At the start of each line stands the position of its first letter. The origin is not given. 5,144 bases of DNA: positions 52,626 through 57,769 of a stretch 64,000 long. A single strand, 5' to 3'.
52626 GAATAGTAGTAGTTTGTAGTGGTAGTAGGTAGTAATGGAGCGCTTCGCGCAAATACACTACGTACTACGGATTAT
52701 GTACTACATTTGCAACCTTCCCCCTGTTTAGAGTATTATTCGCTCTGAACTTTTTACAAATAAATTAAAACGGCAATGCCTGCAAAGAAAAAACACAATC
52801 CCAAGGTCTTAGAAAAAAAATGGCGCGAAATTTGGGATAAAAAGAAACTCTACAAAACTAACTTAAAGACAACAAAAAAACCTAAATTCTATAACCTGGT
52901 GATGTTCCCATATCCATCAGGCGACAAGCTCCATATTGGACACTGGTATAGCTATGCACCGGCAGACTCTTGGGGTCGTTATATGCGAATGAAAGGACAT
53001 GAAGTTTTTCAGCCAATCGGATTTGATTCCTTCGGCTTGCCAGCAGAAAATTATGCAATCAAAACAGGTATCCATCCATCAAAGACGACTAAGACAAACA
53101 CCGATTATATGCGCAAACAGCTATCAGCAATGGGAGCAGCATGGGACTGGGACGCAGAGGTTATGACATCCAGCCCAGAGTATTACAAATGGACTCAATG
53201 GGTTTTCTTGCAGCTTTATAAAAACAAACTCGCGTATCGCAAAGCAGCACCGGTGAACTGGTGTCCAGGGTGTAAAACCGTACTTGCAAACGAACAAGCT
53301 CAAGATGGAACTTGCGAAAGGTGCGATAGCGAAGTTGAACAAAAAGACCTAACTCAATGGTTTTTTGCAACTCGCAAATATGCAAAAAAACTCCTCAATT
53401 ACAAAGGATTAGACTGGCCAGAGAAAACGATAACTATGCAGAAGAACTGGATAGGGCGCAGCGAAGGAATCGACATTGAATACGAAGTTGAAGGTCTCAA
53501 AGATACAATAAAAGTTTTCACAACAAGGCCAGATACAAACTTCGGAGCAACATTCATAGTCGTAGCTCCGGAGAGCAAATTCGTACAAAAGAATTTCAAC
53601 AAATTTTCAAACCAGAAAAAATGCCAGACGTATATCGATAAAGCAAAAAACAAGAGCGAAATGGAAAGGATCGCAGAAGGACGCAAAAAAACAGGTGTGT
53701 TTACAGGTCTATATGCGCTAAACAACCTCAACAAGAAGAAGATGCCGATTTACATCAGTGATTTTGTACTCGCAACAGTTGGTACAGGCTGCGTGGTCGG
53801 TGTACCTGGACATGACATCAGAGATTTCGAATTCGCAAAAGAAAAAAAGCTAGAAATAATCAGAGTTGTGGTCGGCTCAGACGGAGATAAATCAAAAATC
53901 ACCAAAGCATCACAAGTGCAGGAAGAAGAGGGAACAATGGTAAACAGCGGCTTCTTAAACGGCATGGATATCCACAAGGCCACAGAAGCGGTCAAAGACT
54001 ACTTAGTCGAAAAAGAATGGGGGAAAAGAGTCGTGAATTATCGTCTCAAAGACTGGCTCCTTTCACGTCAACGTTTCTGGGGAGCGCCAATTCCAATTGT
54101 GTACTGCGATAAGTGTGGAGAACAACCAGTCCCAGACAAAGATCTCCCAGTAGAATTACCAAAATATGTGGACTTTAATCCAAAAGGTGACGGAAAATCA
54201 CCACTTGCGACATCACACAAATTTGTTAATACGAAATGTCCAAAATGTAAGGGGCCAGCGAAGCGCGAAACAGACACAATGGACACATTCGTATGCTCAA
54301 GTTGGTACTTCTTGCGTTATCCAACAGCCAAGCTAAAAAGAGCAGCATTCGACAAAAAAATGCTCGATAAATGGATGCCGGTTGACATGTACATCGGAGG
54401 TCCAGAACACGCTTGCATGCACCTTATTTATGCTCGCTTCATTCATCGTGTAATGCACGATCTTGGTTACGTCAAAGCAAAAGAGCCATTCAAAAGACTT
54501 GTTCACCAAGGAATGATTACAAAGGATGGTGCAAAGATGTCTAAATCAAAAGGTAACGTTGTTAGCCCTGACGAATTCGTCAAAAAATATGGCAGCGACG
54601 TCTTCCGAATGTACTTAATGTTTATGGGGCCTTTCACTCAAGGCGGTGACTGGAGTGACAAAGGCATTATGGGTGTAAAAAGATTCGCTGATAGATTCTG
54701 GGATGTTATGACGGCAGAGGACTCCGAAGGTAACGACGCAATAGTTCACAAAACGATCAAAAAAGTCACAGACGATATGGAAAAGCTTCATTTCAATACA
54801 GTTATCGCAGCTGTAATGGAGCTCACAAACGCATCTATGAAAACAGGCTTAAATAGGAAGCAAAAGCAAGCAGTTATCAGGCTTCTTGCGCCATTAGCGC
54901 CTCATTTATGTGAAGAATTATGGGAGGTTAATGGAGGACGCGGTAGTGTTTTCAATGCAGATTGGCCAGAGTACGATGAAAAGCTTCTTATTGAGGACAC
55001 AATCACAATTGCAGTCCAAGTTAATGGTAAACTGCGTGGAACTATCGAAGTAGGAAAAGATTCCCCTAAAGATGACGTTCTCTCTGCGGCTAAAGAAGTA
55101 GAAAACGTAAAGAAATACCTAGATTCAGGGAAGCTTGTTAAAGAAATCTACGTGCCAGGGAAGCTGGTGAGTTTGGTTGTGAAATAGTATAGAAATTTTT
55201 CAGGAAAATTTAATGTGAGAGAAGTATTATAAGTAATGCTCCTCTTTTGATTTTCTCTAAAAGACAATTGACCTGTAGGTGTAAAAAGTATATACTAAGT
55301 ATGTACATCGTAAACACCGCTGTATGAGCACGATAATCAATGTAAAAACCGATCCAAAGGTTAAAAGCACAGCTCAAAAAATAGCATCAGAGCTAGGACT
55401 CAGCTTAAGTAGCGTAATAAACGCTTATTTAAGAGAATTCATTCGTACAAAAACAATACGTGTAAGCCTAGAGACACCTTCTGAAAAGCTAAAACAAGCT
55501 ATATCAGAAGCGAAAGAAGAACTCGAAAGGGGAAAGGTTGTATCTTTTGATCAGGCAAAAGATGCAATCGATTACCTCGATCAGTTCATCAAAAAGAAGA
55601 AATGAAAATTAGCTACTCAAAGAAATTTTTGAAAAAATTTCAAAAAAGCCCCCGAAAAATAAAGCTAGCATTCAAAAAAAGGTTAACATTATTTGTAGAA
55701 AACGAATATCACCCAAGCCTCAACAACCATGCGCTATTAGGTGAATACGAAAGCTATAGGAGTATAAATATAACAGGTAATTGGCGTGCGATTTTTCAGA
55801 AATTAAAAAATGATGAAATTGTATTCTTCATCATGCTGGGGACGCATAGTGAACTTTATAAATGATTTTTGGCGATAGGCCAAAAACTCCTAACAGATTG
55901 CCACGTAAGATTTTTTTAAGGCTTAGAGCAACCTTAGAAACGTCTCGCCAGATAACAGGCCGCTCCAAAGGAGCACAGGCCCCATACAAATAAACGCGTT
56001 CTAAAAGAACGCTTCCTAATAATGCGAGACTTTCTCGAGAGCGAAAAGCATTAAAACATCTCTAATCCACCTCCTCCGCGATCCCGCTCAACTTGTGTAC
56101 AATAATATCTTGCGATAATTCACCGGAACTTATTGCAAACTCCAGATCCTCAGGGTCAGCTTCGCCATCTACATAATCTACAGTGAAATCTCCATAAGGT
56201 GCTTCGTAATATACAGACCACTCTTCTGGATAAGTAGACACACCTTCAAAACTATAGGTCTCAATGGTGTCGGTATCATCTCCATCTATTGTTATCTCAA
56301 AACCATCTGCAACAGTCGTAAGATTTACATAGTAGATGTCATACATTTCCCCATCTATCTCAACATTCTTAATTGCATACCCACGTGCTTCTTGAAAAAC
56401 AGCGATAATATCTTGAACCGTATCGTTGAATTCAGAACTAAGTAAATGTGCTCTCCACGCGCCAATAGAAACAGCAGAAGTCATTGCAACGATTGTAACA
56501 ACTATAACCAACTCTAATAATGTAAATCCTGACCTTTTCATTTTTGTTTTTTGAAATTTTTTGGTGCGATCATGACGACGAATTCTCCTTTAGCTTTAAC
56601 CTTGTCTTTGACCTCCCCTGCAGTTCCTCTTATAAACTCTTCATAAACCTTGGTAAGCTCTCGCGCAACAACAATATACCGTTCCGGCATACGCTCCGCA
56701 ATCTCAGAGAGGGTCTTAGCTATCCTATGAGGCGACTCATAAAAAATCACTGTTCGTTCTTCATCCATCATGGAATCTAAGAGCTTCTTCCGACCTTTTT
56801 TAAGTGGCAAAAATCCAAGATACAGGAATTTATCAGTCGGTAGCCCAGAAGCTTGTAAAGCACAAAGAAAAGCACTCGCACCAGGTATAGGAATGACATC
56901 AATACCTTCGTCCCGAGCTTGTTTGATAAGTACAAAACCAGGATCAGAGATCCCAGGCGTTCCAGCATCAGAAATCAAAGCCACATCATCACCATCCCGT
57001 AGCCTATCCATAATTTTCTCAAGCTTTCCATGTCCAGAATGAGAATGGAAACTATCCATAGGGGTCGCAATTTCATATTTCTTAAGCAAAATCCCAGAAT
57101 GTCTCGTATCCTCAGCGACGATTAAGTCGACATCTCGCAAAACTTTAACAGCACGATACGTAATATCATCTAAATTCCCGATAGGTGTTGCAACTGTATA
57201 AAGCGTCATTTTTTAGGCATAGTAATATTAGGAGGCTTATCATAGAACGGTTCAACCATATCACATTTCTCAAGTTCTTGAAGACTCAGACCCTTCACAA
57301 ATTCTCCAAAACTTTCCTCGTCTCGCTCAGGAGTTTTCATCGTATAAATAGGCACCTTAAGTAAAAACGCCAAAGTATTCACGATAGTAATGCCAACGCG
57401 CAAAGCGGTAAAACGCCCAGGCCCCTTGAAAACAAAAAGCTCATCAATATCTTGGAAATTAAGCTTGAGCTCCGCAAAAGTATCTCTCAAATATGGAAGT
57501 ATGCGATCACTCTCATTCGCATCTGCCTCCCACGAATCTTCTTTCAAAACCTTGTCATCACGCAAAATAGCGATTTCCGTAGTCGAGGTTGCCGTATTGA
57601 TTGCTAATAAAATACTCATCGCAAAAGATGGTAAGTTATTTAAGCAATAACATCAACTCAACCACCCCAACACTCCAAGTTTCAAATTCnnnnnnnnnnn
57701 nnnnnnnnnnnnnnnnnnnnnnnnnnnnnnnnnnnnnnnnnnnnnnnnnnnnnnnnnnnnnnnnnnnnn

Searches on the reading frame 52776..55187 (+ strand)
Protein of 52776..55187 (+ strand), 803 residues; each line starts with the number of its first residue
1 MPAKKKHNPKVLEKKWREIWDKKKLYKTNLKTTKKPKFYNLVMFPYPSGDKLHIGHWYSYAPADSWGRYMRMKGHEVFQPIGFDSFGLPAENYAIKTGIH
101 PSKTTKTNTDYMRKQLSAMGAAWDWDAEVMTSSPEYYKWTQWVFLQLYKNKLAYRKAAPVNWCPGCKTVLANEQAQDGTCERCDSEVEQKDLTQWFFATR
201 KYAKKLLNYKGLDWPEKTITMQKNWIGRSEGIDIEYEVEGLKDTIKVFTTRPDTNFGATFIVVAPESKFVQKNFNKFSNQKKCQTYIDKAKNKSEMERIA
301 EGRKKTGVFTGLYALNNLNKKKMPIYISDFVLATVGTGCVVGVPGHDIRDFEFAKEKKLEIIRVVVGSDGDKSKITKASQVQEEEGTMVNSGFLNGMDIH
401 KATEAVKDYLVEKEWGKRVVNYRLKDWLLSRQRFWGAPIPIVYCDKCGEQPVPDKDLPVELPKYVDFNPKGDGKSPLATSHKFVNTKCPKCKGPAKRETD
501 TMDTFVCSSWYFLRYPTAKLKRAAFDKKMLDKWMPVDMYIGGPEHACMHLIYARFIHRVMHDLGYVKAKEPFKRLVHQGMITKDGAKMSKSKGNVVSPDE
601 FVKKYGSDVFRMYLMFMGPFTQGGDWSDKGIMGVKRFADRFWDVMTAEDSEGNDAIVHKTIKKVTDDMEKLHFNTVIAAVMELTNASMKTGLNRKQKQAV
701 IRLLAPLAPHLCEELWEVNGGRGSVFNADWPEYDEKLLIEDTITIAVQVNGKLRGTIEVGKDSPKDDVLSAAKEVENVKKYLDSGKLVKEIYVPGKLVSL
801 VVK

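Call 10: search_protein_families(library=pfam, proteins=[window:52776-55187:+])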
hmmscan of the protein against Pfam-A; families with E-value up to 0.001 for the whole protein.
window:52776-55187:+ (803 aa): 6 families
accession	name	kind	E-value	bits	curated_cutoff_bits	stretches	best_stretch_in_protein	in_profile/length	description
PF13603.12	tRNA-synt_1_2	-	5.9e-60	202.4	25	1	223-410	1-184/185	Leucyl-tRNA synthetase, editing domain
PF00133.28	tRNA-synt_1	-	7.4e-49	167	22.7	1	16-617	2-404/414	tRNA synthetases class I (I, L, M and V)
PF09334.17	tRNA-synt_1g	-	3.1e-34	118.8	20.1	2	44-190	7-149/391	tRNA synthetases class I (M)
PF08264.19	Anticodon_1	-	3.3e-22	79.4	25.1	1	657-766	8-145/148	Anticodon-binding domain of tRNA ligase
PF01406.26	tRNA-synt_1e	-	6.9e-07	29.4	27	1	569-616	235-282/301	tRNA synthetases class I (C) catalytic domain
PF00579.31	tRNA-synt_1b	-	0.00082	19.2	21.1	0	549-597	163-213/292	tRNA synthetases class I (W and Y)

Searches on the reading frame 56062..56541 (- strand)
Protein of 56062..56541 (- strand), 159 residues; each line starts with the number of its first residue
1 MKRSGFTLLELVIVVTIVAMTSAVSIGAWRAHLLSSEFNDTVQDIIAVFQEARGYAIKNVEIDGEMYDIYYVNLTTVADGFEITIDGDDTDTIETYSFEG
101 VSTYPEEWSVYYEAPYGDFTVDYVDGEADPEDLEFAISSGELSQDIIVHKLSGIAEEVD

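Call 58: search_protein_families(library=pfam, proteins=[window:56062-56541:-], max_evalue=0.0001)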
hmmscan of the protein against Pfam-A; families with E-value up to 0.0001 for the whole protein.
window:56062-56541:- (159 aa): 1 family
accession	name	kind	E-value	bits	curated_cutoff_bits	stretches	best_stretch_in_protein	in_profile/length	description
PF07963.17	N_methyl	-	1.2e-05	25.1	21.2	1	2-24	3-25/27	Prokaryotic N-terminal methylation motif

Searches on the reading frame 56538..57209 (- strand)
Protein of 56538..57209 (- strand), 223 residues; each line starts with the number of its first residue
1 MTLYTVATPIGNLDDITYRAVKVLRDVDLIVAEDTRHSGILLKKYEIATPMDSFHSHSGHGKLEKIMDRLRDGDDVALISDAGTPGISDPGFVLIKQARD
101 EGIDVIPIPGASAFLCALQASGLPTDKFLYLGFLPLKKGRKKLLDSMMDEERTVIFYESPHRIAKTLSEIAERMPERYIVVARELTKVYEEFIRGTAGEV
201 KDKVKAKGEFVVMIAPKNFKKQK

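Call 58: search_protein_families(library=pfam, proteins=[window:56538-57209:-], max_evalue=0.0001)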
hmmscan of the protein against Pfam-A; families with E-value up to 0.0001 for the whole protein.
window:56538-57209:- (223 aa): 1 family
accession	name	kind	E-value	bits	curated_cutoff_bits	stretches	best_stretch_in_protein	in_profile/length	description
PF00590.25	TP_methylase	-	9.2e-34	117.7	27.8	1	2-200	1-211/212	Tetrapyrrole (Corrin/Porphyrin) Methylases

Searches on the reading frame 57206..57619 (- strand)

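Call 58: search_protein_families(library=pfam, proteins=[window:57206-57619:-], max_evalue=0.0001)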
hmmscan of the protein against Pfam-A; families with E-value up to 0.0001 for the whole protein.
window:57206-57619:- (137 aa): 1 family
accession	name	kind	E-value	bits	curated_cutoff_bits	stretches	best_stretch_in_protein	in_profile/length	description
PF00814.31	TsaD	-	1.1e-12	48.6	24.8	1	32-94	25-87/264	tRNA N6-adenosine threonylcarbamoyltransferase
